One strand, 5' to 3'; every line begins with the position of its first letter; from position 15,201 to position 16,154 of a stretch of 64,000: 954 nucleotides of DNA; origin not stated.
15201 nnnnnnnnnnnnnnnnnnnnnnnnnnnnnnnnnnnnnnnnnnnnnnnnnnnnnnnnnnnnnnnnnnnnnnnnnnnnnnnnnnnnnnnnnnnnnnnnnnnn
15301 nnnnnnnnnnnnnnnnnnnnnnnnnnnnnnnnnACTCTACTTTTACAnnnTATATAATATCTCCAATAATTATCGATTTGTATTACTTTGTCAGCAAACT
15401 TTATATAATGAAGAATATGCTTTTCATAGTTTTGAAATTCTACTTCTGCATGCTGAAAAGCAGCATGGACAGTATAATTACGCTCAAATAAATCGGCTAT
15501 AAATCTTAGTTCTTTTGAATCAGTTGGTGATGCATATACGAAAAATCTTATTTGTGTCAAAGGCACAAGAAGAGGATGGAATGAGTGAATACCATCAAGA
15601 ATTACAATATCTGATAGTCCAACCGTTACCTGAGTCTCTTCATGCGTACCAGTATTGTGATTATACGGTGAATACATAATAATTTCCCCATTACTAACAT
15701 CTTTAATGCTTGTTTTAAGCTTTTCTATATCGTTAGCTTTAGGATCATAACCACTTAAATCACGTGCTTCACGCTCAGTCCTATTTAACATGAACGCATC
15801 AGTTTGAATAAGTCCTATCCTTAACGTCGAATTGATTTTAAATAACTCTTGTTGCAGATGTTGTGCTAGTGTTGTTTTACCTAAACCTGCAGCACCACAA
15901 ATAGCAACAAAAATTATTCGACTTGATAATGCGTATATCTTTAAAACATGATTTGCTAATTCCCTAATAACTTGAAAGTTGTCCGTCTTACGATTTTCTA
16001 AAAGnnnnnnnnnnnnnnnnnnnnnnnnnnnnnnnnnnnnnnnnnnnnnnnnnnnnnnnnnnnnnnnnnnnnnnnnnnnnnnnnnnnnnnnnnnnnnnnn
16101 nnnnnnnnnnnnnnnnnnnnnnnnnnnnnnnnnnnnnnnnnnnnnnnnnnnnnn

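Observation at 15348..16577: A nucleoside-2-deoxyribosyltransferase-like domain is fused to a uridine-kinase/PRK-family P-loop kinase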

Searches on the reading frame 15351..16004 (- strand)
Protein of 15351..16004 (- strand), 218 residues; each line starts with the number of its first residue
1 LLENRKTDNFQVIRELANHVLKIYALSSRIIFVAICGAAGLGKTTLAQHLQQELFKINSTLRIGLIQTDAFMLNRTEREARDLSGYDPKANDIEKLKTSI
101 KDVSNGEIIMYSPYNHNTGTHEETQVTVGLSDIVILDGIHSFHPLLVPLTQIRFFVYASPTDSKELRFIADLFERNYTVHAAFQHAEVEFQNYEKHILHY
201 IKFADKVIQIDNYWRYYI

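Call 44: find_homologous_proteins(query=window:15351-16004:-, max_evalue=0.001)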
Query window:15351-16004:- (218 aa): 3 proteins with E <= 0.001 among 152 candidates.
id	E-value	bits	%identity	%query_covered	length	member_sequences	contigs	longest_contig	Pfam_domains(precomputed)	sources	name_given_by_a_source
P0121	5.6e-66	240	48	100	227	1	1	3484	PF00485.25,PF25199.2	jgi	jgi:uridine kinase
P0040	1.4e-55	206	44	100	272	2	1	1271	PF00485.25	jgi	jgi:uridine kinase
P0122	3.7e-41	159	54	56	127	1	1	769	-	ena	-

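Call 54: search_protein_representatives(protein=window:15351-16004:-)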
Query: 218 residues. Proteins with E-value up to 0.001 (for the whole library): 988; up to 1e-10: 127; up to 1e-30: 23. The best 150 are listed.
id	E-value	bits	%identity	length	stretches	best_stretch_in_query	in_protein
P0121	1.8e-66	240.1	47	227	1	3-217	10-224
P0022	6.0e-59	215.6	47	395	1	3-216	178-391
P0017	3.3e-58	213.1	46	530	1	4-217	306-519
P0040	4.3e-56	206.2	45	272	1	1-217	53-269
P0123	2.4e-51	190.8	40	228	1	16-217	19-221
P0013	2.3e-50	187.6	42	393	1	4-217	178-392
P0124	2.7e-48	180.8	42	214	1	8-215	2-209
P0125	2.5e-46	174.3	52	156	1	72-215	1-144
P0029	4.0e-44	167.2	36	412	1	5-216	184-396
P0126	9.3e-42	159.4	36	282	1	6-216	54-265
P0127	4.4e-40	154.0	41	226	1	27-218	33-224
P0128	1.8e-39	152.0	37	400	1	28-216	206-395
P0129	4.0e-38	147.6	38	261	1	6-218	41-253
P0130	4.2e-38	147.5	39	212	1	27-216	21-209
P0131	8.7e-38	146.5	36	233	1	8-217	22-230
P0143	1.1e-28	116.7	34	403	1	30-216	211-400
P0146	1.7e-27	112.8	34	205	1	16-217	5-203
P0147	2.9e-27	112.1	33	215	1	27-217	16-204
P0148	1.8e-26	109.5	31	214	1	26-218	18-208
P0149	1.9e-26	109.5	32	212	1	29-217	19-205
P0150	4.3e-26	108.3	33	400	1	9-216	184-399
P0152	1.3e-25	106.7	29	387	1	5-217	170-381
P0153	1.7e-25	106.3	29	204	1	13-216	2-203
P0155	6.9e-25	104.3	35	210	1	31-217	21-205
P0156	1.9e-24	102.9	36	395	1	31-216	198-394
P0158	7.0e-24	101.0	32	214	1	17-218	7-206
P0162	3.9e-23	98.6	33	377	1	13-216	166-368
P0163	4.2e-23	98.5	29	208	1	16-217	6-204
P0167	1.5e-22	96.7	33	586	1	24-216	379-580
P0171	1.2e-21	93.8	26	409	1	7-216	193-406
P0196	4.5e-16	75.5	28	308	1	8-196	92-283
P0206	4.2e-14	69.1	31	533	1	9-189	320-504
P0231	5.6e-12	62.2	29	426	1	10-210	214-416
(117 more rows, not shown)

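Call 57: search_protein_families(library=pfam, proteins=[P0143, P0150, P0152, P0156, P0171, P0167, P0206, P0231, P0196, P0162], max_evalue=0.1)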
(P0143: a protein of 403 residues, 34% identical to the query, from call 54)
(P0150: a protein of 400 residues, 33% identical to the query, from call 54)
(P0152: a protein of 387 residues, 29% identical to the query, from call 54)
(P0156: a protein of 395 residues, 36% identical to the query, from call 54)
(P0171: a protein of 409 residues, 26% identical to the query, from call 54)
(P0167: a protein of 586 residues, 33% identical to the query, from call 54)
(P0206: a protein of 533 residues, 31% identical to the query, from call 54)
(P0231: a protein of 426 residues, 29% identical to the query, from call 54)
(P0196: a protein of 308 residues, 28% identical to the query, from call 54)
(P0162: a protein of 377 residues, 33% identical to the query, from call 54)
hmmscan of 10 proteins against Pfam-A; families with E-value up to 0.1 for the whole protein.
P0143 (403 aa): 4 families
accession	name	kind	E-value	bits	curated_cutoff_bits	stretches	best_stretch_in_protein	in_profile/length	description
PF00485.24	PRK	-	9e-23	81.5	22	1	216-394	4-189/196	Phosphoribulokinase / Uridine kinase family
PF13676.11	TIR_2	-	1.5e-08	35.6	28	1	3-114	1-108/122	TIR domain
PF01582.25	TIR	-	0.011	15.9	21.3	1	19-90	18-89/179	TIR domain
PF13479.12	AAA_24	-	0.018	15.3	27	1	214-244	5-35/195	AAA domain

P0150 (400 aa): 5 families
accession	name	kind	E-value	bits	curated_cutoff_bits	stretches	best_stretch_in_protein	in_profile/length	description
PF00485.24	PRK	-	3.7e-14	53.4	22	1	205-384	1-181/196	Phosphoribulokinase / Uridine kinase family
PF13676.11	TIR_2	-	2.6e-06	28.3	28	1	17-114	14-109/122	TIR domain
PF20720.3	nSTAND3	-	0.024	14.8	27.2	1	202-234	16-48/155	Novel STAND NTPase 3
PF08433.16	KTI12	-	0.042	13.8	22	0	206-250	4-47/271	Chromatin associated protein KTI12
PF03193.22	RsgA_GTPase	-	0.047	14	30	1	166-232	74-135/174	RsgA GTPase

P0152 (387 aa): 7 families
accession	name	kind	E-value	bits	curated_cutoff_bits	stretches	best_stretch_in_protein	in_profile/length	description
PF10137.14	CAP12-PCTIR_TIR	-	5e-21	75.4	24.7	1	3-124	1-118/119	CAP12/Pycsar effector protein, TIR domain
PF00485.24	PRK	-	2.9e-12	47.3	22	1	197-364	2-180/196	Phosphoribulokinase / Uridine kinase family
PF22698.1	Semialdhyde_dhC_1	-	0.0076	16.5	27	1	268-376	46-152/165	Semialdehyde dehydrogenase, dimerisation domain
PF20531.3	DUF6746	-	0.0084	16.5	27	1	332-362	65-95/124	Family of unknown function (DUF6746)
PF00910.28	RNA_helicase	-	0.021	15.7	21.5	1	197-224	1-28/105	RNA helicase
PF13671.12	AAA_33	-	0.032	15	27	1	197-233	2-32/143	AAA domain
PF14532.12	Sigma54_activ_2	-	0.05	14.3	25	0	174-223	3-50/138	Sigma-54 interaction domain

P0156 (395 aa): 2 families
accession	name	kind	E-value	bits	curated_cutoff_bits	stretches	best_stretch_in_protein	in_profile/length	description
PF00485.24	PRK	-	9.6e-08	32.5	22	1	199-309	1-120/196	Phosphoribulokinase / Uridine kinase family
PF13676.11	TIR_2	-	0.0026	18.6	28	1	3-97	1-98/122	TIR domain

P0171 (409 aa): 4 families
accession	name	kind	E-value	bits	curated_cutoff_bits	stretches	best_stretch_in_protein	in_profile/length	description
PF13676.11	TIR_2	-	1.1e-09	39.3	28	1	31-126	13-105/122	TIR domain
PF00485.24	PRK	-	3e-06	27.6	22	1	221-376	4-166/196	Phosphoribulokinase / Uridine kinase family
PF10137.14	CAP12-PCTIR_TIR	-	0.00071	20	24.7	1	18-84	2-65/119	CAP12/Pycsar effector protein, TIR domain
PF01582.25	TIR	-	0.0059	16.8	21.3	1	19-112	5-98/179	TIR domain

P0167 (586 aa): 6 families
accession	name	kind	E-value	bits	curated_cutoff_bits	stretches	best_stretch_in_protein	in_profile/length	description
PF13676.11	TIR_2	-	1.9e-23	83.7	28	2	11-122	1-106/122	TIR domain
PF00485.24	PRK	-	5.4e-14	52.9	22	1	390-556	4-177/196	Phosphoribulokinase / Uridine kinase family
PF01582.25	TIR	-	8.1e-06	26.2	21.3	1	35-105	27-96/179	TIR domain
PF10137.14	CAP12-PCTIR_TIR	-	0.00016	22.1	24.7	0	185-253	2-66/119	CAP12/Pycsar effector protein, TIR domain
PF13238.12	AAA_18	-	0.031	15.2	29.4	1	388-468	1-77/128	AAA domain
PF13671.12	AAA_33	-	0.034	14.9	27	0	388-468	2-75/143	AAA domain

P0206 (533 aa): 10 families
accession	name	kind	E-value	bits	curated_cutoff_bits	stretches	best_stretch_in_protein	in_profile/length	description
PF00485.24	PRK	-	9.2e-14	52.1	22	1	346-504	1-168/196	Phosphoribulokinase / Uridine kinase family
PF13676.11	TIR_2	-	1.2e-12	48.8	28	1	9-107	1-97/122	TIR domain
PF01582.25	TIR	-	7.7e-05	23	21.3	1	20-103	18-99/179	TIR domain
PF13238.12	AAA_18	-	0.00029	21.7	29.4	1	347-498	1-125/128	AAA domain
PF08937.16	ThsB_TIR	-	0.0027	18.5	21.2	1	45-101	46-96/100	Thoeris protein ThsB, TIR-like domain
PF06414.18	Zeta_toxin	-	0.0068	16.3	22.3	1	338-369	10-41/199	Zeta toxin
PF13173.12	AAA_14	-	0.0082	16.6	27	0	345-433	3-89/129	AAA domain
PF13401.12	AAA_22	-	0.063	14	27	0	343-375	4-37/130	AAA domain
PF13671.12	AAA_33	-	0.081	13.7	27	0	346-394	1-42/143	AAA domain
PF24883.2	NPHP3_N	-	0.082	13.5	24.8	0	336-377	14-55/164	Nephrocystin 3, N-terminal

P0231 (426 aa): 4 families
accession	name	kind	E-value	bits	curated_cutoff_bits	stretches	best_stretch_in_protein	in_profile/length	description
PF00485.24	PRK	-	1.1e-24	87.8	22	1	239-415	1-188/196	Phosphoribulokinase / Uridine kinase family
PF03205.20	MobB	-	0.0087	16.4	26.6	1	240-272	2-34/133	Molybdopterin guanine dinucleotide synthesis protein B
PF20720.3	nSTAND3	-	0.024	14.8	27.2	0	240-271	20-51/155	Novel STAND NTPase 3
PF00910.28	RNA_helicase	-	0.047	14.6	21.5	0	242-279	3-36/105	RNA helicase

P0196 (308 aa): 5 families
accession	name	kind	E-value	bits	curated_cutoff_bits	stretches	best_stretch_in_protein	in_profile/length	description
PF00485.24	PRK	-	1.4e-17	64.6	22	1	118-289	1-178/196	Phosphoribulokinase / Uridine kinase family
PF13238.12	AAA_18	-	2e-05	25.5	29.4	1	120-251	2-105/128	AAA domain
PF00931.28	NB-ARC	-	0.014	15.1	23.5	1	113-151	15-52/248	NB-ARC domain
PF13173.12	AAA_14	-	0.034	14.6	27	0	118-160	4-44/129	AAA domain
PF06309.17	Torsin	-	0.063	13.8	27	0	94-149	35-87/127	Torsin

P0162 (377 aa): 12 families
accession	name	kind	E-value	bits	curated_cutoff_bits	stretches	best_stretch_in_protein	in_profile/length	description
PF00485.24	PRK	-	2.3e-12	47.6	22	1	184-360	1-187/196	Phosphoribulokinase / Uridine kinase family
PF13238.12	AAA_18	-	2.1e-05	25.4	29.4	1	185-311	1-101/128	AAA domain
PF05014.21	Nuc_deoxyrib_tr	-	0.00059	20.4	28.8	1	15-94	25-103/117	Nucleoside 2-deoxyribosyltransferase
PF00931.28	NB-ARC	-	0.00061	19.6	23.5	1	170-210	5-49/248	NB-ARC domain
PF13401.12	AAA_22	-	0.0071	17.1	27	1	182-225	5-33/130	AAA domain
PF13191.12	AAA_16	-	0.0087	17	32.6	1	179-215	21-52/167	AAA ATPase domain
PF07693.20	KAP_NTPase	-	0.0093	15.7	20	1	169-213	8-54/293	KAP family P-loop domain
PF20720.3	nSTAND3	-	0.013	15.6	27.2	1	181-208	16-43/155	Novel STAND NTPase 3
PF25199.1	nSTAND_NTPase5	-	0.018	15.3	34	1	169-198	28-57/145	Novel STAND NTPase 5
PF05729.18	NACHT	-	0.028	14.7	26.7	1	184-289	2-89/167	NACHT domain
PF24883.2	NPHP3_N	-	0.034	14.8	24.8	1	180-214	20-54/164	Nephrocystin 3, N-terminal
PF06414.18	Zeta_toxin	-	0.036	13.9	22.3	0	177-206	11-40/199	Zeta toxin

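Call 64: search_protein_families(library=ncbifam, proteins=[P0146, P0147, P0148, P0149, P0153, P0155, P0158, P0163, P0123, P0130], max_evalue=0.00001)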
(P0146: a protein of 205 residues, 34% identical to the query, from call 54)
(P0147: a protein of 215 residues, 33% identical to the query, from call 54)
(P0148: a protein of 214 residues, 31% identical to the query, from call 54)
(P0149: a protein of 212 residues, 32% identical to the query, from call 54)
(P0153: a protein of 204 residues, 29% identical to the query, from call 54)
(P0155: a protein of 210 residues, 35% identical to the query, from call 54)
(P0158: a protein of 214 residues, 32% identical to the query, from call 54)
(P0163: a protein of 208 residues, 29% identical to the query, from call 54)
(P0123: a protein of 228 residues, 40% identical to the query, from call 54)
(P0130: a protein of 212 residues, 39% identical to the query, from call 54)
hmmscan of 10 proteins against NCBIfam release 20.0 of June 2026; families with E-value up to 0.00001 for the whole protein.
P0146 (205 aa): 5 families
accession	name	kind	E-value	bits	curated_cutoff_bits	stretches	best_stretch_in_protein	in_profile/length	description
NF004018.0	PRK05480.1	equivalog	7.6e-12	45.1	180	1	14-195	2-186/210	uridine kinase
NF005655.0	PRK07429.1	subfamily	1.6e-10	40.7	236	1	13-194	3-183/326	phosphoribulokinase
NF005807.0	PRK07667.1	equivalog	1.8e-10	40.7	221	1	12-193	10-191/193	kinase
NF006746.0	PRK09270.1-5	subfamily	5.3e-09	35.3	250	1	5-93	8-98/210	nucleoside/nucleotide kinase family protein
TIGR00235.1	udk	equivalog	9.8e-08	31.9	220.3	1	15-195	3-186/207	uridine kinase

P0147 (215 aa): 5 families
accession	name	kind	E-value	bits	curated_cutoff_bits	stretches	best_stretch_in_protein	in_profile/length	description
NF005655.0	PRK07429.1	subfamily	2.1e-14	53.4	236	1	15-194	4-182/326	phosphoribulokinase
NF004018.0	PRK05480.1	equivalog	1.6e-13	50.6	180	1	16-195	3-185/210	uridine kinase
TIGR00235.1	udk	equivalog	1.8e-10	40.8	220.3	1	17-194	4-184/207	uridine kinase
NF005807.0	PRK07667.1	equivalog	1.1e-09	38.1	221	1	13-193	11-190/193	kinase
NF006746.0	PRK09270.1-5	subfamily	2.6e-08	33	250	1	4-152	6-163/210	nucleoside/nucleotide kinase family protein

P0148 (214 aa): 7 families
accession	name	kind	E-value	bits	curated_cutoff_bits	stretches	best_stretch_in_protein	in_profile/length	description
NF005655.0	PRK07429.1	subfamily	8e-24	84.4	236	1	17-203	3-188/326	phosphoribulokinase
NF004018.0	PRK05480.1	equivalog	1.5e-18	67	180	1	19-198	3-185/210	uridine kinase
TIGR00235.1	udk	equivalog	1.7e-16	60.5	220.3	1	20-198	4-185/207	uridine kinase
NF006746.0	PRK09270.1-5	subfamily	4.9e-11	42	250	1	8-200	9-207/210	nucleoside/nucleotide kinase family protein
NF005807.0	PRK07667.1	equivalog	9.2e-10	38.4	221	1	10-196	5-190/193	kinase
TIGR00554.2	panK_bact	equivalog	9e-08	31.7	235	1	10-148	68-225/310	type I pantothenate kinase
NF006745.0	PRK09270.1-4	equivalog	5.9e-07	28.6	228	0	13-160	33-195/246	nucleoside/nucleotide kinase family protein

P0149 (212 aa): 6 families
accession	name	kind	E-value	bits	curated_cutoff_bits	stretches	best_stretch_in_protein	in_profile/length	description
NF004018.0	PRK05480.1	equivalog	6.5e-20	71.5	180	1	20-203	6-192/210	uridine kinase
NF005655.0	PRK07429.1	subfamily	4.1e-19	68.9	236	1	18-196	6-183/326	phosphoribulokinase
TIGR00235.1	udk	equivalog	6.5e-19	68.4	220.3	1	20-200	6-189/207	uridine kinase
TIGR00554.2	panK_bact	equivalog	3.7e-09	36.3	235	1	21-138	83-206/310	type I pantothenate kinase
NF005807.0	PRK07667.1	equivalog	1.2e-07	31.4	221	1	11-160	9-160/193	kinase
NF006746.0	PRK09270.1-5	subfamily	1.8e-07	30.3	250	1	5-153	6-163/210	nucleoside/nucleotide kinase family protein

P0153 (204 aa): 6 families
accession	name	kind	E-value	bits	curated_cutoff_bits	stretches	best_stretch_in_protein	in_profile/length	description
NF005655.0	PRK07429.1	subfamily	3e-25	89.1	236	1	18-197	7-185/326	phosphoribulokinase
NF004018.0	PRK05480.1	equivalog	1.3e-14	54.1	180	1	18-197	5-187/210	uridine kinase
TIGR00235.1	udk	equivalog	4.6e-12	46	220.3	1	19-196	6-186/207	uridine kinase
NF005807.0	PRK07667.1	equivalog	3.5e-10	39.7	221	1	14-195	12-192/193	kinase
NF006746.0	PRK09270.1-5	subfamily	4.6e-09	35.5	250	1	2-196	5-206/210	nucleoside/nucleotide kinase family protein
TIGR00554.2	panK_bact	equivalog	1e-07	31.5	235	1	15-182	78-258/310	type I pantothenate kinase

P0155 (210 aa): 4 families
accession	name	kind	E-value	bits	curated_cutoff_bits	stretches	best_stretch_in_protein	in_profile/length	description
NF005655.0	PRK07429.1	subfamily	1.9e-22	79.8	236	1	15-198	3-185/326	phosphoribulokinase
NF004018.0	PRK05480.1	equivalog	1.6e-15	57.1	180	1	17-201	3-190/210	uridine kinase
TIGR00235.1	udk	equivalog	1.8e-13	50.7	220.3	1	21-195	7-184/207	uridine kinase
NF006746.0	PRK09270.1-5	subfamily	3.6e-08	32.6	250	1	2-197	4-206/210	nucleoside/nucleotide kinase family protein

P0158 (214 aa): 6 families
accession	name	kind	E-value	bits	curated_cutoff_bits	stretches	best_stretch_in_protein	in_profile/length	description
NF005655.0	PRK07429.1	subfamily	3.4e-22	79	236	1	16-204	4-191/326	phosphoribulokinase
NF004018.0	PRK05480.1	equivalog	3e-20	72.6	180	1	17-197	3-186/210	uridine kinase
TIGR00235.1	udk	equivalog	1.7e-17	63.8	220.3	1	19-197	5-186/207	uridine kinase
NF006746.0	PRK09270.1-5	subfamily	4.4e-12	45.4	250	1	4-176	5-185/210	nucleoside/nucleotide kinase family protein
NF005807.0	PRK07667.1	equivalog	2e-09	37.3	221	1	12-187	11-184/193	kinase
TIGR00554.2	panK_bact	equivalog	8.4e-07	28.6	235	1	15-131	77-199/310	type I pantothenate kinase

P0163 (208 aa): 4 families
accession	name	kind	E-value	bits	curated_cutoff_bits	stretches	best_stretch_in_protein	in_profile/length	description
NF004018.0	PRK05480.1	equivalog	2.7e-17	62.9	180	1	15-193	2-183/210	uridine kinase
NF005655.0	PRK07429.1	subfamily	7e-17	61.5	236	1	14-193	3-181/326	phosphoribulokinase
TIGR00235.1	udk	equivalog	4.4e-15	55.9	220.3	1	17-193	4-183/207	uridine kinase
NF006746.0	PRK09270.1-5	subfamily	1.1e-07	31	250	1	6-194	8-204/210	nucleoside/nucleotide kinase family protein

P0123 (228 aa): 5 families
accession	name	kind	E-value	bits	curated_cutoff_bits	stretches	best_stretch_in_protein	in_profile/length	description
NF005655.0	PRK07429.1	subfamily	1.1e-18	67.5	236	1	32-214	7-185/326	phosphoribulokinase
NF004018.0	PRK05480.1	equivalog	1.6e-14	53.9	180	1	31-214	4-187/210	uridine kinase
TIGR00235.1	udk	equivalog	6.9e-14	52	220.3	1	31-213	4-186/207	uridine kinase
TIGR00554.2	panK_bact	equivalog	9.3e-11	41.5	235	1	31-145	80-198/310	type I pantothenate kinase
NF005807.0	PRK07667.1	equivalog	8.2e-09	35.3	221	1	29-146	13-132/193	kinase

P0130 (212 aa): 6 families
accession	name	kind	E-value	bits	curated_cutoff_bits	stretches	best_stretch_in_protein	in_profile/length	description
NF005655.0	PRK07429.1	subfamily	9.9e-22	77.5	236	1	22-203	6-185/326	phosphoribulokinase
NF004018.0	PRK05480.1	equivalog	5.3e-20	71.8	180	1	22-205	4-189/210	uridine kinase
TIGR00235.1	udk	equivalog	9.5e-20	71.1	220.3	1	25-205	7-189/207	uridine kinase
NF005807.0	PRK07667.1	equivalog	1.3e-11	44.4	221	1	20-202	13-193/193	kinase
TIGR00554.2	panK_bact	equivalog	3.3e-11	43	235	1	21-136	79-199/310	type I pantothenate kinase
NF006746.0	PRK09270.1-5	subfamily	4.5e-08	32.3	250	1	10-203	7-207/210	nucleoside/nucleotide kinase family protein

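Call 69: find_related_loci(query=A6, collection=metagenome_contigs, flank=10000)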
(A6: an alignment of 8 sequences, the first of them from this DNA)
Query A6 (217 aa) in metagenome_contigs; peptide patterns used: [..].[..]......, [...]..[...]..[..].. (x = any residue, [..] = any of these).
347 stretches matched a pattern; 14 encode a relative of the query (tblastn E <= 1e-3); 14 distinct loci.
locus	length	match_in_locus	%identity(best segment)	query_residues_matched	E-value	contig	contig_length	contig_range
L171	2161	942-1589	55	1-217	4e-87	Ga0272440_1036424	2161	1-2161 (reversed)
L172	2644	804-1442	42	4-215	2e-56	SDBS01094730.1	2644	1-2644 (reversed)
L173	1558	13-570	47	31-217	4e-57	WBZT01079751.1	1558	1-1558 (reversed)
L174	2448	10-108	52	21-53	6e-7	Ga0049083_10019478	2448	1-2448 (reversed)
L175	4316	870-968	52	21-53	7e-7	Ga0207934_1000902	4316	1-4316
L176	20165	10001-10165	35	3-53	1e-6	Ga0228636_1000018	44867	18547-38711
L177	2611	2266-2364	52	21-53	1e-6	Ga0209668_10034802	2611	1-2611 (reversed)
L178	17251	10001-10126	49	28-70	2e-6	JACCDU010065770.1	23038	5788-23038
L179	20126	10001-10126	49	28-70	2e-6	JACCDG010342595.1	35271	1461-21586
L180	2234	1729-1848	46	28-68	1e-5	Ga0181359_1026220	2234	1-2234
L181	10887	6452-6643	32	10-70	2e-5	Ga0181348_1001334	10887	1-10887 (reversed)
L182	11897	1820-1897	50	28-53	3e-5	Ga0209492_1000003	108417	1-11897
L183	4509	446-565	43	32-71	4e-5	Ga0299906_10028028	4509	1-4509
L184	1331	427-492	68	32-53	5e-5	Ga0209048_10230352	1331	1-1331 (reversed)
